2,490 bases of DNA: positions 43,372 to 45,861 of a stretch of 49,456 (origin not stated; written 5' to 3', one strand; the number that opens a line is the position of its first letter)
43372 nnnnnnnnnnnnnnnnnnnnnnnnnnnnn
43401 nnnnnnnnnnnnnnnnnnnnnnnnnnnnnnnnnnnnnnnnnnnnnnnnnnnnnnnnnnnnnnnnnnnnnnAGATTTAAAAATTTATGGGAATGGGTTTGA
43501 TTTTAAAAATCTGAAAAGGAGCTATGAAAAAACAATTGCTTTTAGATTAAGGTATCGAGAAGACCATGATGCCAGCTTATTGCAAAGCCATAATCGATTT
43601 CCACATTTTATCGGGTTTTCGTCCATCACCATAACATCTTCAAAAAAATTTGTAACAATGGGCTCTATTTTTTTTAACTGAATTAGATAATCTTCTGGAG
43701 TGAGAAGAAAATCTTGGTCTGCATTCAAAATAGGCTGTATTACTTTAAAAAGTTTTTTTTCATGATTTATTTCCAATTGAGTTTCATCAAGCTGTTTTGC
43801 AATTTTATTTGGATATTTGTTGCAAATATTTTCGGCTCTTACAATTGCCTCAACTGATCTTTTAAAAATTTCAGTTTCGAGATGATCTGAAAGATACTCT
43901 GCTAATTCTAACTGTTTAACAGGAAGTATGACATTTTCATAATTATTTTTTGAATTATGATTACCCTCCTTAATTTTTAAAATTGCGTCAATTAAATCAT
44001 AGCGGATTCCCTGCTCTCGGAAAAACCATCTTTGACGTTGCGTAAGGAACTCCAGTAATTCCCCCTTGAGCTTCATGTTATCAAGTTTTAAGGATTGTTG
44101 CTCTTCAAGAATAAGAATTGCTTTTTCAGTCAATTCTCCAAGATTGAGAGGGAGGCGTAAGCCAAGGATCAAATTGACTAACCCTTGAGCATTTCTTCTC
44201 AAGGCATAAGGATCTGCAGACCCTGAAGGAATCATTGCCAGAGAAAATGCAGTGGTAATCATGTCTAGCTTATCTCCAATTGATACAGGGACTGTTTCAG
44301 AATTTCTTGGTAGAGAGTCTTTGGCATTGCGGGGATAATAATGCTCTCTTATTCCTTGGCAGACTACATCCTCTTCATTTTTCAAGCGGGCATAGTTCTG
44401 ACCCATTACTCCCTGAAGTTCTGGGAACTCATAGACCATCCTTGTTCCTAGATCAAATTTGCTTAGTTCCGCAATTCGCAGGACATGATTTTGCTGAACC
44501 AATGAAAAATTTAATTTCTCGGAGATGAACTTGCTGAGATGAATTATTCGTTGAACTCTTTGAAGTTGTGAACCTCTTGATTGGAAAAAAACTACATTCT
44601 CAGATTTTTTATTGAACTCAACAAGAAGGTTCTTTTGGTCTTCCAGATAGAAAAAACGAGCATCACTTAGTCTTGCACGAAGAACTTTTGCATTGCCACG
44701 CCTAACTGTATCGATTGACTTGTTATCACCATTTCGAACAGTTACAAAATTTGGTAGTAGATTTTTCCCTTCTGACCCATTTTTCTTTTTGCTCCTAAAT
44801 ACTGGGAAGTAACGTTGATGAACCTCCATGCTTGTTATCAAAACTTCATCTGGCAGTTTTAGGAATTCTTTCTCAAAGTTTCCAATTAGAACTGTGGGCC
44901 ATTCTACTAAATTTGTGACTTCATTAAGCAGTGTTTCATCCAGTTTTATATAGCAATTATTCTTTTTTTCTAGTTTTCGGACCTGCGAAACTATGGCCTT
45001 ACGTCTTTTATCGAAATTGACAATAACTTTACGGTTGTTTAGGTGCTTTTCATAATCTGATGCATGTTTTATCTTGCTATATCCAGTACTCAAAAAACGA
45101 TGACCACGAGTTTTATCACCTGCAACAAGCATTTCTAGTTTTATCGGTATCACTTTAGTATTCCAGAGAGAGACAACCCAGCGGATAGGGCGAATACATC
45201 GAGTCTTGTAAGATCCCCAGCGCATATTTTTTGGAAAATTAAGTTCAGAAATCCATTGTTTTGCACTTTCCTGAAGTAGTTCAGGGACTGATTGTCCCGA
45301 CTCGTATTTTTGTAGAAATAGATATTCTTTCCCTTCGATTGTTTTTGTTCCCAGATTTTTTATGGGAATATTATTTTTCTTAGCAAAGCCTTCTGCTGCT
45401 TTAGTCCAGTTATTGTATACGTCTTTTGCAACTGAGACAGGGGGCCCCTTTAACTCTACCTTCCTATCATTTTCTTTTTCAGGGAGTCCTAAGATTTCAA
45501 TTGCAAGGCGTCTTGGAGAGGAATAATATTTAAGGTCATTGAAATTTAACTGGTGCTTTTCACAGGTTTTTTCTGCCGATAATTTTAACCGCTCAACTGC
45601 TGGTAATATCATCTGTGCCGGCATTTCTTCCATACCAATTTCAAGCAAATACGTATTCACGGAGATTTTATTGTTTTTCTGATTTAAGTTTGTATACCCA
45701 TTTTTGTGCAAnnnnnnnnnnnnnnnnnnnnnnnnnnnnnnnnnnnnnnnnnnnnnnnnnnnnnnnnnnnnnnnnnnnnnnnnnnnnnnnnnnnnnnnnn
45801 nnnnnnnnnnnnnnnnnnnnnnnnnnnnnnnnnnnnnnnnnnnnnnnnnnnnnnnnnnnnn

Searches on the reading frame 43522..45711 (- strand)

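Call 48: search_protein_families(library=pfam, proteins=[window:43522-45711:-], max_evalue=0.00001)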
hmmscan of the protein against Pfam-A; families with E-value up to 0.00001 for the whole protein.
window:43522-45711:- (729 aa): 1 family
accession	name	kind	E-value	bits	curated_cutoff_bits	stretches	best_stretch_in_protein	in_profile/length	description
PF02092.22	tRNA_synt_2f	-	4.7e-190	633.5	29.2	1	21-578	1-535/536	Glycyl-tRNA synthetase beta subunit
